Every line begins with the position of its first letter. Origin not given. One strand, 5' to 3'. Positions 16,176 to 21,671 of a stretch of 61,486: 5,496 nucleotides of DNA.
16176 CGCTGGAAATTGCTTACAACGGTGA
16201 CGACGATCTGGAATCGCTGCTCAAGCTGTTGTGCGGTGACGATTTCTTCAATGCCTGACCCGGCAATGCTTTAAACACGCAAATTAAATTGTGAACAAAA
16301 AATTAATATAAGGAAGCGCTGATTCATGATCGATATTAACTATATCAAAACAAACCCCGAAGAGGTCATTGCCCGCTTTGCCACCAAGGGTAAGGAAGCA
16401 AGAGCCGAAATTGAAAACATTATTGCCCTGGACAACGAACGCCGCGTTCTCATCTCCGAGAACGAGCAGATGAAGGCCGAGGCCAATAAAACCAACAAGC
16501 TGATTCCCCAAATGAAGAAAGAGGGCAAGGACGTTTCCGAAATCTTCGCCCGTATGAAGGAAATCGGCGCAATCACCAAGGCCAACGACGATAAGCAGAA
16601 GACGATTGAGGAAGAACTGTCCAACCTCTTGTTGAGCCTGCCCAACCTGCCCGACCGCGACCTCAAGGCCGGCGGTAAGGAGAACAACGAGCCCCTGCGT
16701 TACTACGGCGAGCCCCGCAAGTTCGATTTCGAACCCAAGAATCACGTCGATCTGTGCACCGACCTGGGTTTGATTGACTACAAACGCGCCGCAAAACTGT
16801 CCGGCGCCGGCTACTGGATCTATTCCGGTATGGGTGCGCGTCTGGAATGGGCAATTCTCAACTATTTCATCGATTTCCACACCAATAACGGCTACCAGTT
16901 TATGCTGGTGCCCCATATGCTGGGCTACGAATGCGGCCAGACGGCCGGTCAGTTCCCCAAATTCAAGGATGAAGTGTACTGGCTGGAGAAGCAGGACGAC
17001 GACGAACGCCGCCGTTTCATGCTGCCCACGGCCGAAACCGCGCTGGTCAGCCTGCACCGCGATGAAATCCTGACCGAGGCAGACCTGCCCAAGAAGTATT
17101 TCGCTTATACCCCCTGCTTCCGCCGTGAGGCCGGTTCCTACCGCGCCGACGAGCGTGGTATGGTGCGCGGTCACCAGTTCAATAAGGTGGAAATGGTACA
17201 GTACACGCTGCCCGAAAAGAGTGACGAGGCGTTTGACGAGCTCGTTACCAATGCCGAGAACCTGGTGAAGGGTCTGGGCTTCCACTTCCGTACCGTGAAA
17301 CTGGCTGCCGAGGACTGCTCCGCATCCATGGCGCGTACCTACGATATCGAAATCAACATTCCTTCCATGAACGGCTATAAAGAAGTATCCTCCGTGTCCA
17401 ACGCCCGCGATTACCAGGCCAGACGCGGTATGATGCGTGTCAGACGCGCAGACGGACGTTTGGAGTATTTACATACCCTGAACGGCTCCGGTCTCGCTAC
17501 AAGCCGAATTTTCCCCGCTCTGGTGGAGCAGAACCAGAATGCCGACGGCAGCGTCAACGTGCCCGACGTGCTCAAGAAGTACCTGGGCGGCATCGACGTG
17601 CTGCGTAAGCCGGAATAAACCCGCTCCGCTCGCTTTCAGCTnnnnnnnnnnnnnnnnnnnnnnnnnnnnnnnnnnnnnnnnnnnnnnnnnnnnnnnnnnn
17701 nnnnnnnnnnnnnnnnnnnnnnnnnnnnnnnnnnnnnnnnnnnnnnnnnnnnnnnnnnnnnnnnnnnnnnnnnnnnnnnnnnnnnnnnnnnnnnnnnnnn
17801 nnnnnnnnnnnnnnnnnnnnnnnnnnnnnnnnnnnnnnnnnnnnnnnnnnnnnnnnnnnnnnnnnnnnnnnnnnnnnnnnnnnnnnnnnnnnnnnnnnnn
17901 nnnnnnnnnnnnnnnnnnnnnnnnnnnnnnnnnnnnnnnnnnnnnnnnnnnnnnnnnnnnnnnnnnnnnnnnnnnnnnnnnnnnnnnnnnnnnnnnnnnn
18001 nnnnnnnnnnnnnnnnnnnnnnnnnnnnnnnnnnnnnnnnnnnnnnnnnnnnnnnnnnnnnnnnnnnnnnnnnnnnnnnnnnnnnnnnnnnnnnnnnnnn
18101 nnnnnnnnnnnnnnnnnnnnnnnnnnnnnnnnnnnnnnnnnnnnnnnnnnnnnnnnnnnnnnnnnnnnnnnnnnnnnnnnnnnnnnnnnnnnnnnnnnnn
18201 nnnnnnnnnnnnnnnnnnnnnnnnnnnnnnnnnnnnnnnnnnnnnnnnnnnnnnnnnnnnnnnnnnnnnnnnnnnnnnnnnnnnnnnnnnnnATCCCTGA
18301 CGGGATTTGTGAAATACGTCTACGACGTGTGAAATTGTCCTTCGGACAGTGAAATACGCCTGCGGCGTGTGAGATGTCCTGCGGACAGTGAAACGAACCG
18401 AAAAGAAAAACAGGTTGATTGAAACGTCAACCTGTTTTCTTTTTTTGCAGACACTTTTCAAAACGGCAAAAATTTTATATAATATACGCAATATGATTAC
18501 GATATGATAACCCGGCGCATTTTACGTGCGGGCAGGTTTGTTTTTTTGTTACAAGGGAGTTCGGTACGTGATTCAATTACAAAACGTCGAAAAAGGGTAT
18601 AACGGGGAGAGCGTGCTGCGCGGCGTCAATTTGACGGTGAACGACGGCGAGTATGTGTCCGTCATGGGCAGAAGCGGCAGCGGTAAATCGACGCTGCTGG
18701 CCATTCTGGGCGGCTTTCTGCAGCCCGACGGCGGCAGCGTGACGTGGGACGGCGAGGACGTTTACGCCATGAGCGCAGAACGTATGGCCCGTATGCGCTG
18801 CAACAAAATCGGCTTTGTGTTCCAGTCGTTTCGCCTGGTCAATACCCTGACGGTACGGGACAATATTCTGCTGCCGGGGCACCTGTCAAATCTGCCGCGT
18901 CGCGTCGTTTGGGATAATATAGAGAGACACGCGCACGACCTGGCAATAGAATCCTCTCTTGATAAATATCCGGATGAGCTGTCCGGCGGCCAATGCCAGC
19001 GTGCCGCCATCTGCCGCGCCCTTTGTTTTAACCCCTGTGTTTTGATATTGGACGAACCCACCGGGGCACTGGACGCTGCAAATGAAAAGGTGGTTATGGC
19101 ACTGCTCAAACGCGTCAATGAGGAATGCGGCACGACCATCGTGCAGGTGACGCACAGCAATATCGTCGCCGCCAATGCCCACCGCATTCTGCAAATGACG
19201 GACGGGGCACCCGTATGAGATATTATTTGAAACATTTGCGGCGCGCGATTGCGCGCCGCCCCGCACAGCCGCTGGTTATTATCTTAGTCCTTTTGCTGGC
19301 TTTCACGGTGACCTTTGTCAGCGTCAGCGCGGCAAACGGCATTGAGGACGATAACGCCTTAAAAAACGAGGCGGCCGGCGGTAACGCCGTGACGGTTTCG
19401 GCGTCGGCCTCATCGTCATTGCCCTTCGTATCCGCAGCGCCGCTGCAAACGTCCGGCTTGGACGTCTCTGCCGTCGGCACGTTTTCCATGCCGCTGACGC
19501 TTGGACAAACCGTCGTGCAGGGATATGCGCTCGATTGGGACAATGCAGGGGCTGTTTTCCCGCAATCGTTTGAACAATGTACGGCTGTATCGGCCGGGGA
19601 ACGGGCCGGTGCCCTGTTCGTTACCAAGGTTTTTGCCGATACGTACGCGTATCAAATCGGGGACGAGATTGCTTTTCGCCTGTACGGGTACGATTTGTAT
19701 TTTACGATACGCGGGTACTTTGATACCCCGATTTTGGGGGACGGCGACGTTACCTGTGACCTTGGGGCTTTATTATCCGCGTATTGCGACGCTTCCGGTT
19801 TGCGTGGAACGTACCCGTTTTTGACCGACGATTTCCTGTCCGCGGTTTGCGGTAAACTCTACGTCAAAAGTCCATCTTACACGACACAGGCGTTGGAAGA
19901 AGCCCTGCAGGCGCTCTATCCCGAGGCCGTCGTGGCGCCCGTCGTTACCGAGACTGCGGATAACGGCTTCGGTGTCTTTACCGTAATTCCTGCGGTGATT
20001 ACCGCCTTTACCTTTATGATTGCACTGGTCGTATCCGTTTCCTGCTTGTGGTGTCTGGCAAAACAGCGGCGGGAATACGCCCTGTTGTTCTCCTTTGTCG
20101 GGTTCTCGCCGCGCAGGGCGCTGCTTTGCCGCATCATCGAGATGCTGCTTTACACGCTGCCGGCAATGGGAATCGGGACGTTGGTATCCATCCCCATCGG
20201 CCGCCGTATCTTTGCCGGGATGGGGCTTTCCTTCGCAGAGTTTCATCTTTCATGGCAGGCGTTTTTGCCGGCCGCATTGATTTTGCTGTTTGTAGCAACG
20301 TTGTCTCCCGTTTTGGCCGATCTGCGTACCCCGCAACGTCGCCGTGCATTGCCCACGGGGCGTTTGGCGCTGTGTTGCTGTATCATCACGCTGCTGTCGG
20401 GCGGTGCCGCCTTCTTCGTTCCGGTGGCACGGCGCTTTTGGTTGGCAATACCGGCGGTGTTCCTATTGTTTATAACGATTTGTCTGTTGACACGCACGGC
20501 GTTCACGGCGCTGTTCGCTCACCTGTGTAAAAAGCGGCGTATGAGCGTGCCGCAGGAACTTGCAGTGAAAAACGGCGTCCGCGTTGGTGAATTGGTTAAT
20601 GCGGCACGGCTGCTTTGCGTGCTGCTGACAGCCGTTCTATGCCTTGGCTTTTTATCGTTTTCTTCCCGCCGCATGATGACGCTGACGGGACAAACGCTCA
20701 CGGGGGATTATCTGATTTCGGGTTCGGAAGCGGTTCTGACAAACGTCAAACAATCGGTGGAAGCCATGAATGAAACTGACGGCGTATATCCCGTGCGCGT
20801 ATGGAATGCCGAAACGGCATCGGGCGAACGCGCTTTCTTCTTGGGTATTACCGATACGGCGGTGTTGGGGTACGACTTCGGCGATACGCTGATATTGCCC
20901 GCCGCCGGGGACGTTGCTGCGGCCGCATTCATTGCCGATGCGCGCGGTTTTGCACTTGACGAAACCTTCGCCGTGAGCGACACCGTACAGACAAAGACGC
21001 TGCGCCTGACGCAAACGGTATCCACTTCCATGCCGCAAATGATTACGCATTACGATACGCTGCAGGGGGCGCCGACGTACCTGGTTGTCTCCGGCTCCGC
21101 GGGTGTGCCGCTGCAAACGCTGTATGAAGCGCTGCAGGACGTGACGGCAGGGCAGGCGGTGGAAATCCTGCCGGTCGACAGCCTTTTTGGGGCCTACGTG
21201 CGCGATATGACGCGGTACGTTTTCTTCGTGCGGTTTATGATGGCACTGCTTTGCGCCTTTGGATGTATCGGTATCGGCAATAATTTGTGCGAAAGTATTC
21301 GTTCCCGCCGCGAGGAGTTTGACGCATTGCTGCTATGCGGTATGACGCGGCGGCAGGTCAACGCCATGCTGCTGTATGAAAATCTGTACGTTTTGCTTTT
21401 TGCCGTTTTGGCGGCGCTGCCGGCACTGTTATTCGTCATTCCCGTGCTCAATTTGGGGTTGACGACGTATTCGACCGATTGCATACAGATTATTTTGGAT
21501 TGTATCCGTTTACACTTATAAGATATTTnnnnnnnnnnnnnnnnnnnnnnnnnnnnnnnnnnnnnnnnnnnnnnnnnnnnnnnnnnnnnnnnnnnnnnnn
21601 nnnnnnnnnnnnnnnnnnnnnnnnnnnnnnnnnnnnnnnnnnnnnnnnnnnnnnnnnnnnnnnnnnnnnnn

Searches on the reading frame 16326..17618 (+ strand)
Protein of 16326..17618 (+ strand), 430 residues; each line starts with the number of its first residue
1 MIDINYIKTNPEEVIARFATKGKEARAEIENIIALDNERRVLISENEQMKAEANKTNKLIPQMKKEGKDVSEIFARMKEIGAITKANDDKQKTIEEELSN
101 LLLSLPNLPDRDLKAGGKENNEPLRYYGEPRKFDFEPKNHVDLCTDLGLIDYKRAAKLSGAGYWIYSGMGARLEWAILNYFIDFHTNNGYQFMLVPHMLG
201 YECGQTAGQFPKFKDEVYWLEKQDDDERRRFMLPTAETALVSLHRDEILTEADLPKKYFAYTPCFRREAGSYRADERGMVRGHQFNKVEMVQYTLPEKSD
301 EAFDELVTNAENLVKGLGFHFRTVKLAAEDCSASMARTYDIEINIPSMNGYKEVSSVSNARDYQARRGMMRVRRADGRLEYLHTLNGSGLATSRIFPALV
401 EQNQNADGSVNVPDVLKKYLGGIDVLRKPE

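Call 10: search_protein_families(library=pfam, proteins=[window:16326-17618:+])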
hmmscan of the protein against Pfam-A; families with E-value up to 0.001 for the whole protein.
window:16326-17618:+ (430 aa): 2 families
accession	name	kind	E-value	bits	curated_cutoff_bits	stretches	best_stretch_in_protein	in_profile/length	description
PF00587.30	tRNA-synt_2b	-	2.8e-32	112.7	29.3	1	218-403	1-179/179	tRNA synthetase class II core domain (G, H, P, S and T)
PF02403.27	Seryl_tRNA_N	-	2.8e-23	82.6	28.2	1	1-109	1-108/108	Seryl-tRNA synthetase N-terminal domain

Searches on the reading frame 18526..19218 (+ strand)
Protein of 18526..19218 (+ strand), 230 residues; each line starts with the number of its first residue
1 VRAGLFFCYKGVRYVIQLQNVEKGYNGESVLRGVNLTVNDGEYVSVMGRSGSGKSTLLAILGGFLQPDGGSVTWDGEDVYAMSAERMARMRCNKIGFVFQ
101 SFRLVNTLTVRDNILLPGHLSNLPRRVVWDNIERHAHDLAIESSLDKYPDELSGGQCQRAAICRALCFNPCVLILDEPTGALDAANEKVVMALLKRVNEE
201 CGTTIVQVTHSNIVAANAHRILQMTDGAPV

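Call 48: search_protein_families(library=pfam, proteins=[window:18526-19218:+])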
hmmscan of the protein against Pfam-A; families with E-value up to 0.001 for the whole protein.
window:18526-19218:+ (230 aa): 3 families
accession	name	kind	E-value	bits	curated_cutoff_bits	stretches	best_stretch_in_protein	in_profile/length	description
PF00005.33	ABC_tran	-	3.4e-33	115.6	25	1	31-179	1-136/137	ABC transporter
PF02463.25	SMC_N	-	4.4e-05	23.5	40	0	149-225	134-212/220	RecF/RecN/SMC N terminal domain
PF13555.12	AAA_29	-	0.00088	19.4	27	0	35-59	16-41/61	P-loop containing region of AAA domain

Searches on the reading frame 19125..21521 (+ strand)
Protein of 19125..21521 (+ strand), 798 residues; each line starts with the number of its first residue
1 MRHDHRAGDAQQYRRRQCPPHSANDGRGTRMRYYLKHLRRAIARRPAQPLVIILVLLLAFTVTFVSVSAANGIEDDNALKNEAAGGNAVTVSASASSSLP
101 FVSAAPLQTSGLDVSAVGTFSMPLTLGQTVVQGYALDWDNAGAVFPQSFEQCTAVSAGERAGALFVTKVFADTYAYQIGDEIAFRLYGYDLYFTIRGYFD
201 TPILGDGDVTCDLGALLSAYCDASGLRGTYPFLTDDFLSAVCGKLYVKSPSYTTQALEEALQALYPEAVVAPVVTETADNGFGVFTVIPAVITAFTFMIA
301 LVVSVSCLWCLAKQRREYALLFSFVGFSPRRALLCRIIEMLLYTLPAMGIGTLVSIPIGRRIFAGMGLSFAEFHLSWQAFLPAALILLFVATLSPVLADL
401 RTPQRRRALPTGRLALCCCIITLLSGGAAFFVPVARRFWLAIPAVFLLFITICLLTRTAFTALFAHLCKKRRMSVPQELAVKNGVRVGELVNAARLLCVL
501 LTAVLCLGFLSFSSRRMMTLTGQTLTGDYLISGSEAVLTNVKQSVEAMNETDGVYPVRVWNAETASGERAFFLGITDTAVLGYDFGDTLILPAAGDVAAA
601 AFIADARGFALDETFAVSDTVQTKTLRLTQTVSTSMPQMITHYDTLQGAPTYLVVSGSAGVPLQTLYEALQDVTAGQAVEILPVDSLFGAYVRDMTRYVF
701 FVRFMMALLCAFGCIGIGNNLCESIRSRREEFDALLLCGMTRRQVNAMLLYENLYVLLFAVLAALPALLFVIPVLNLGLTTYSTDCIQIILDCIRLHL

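Call 48: search_protein_families(library=pfam, proteins=[window:19125-21521:+])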
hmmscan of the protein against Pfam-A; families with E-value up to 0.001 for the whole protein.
window:19125-21521:+ (798 aa): 1 family
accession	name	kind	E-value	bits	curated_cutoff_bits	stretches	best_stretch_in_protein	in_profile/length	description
PF02687.27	FtsX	-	3.1e-12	47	25.5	2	704-779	2-79/120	FtsX-like permease C-terminal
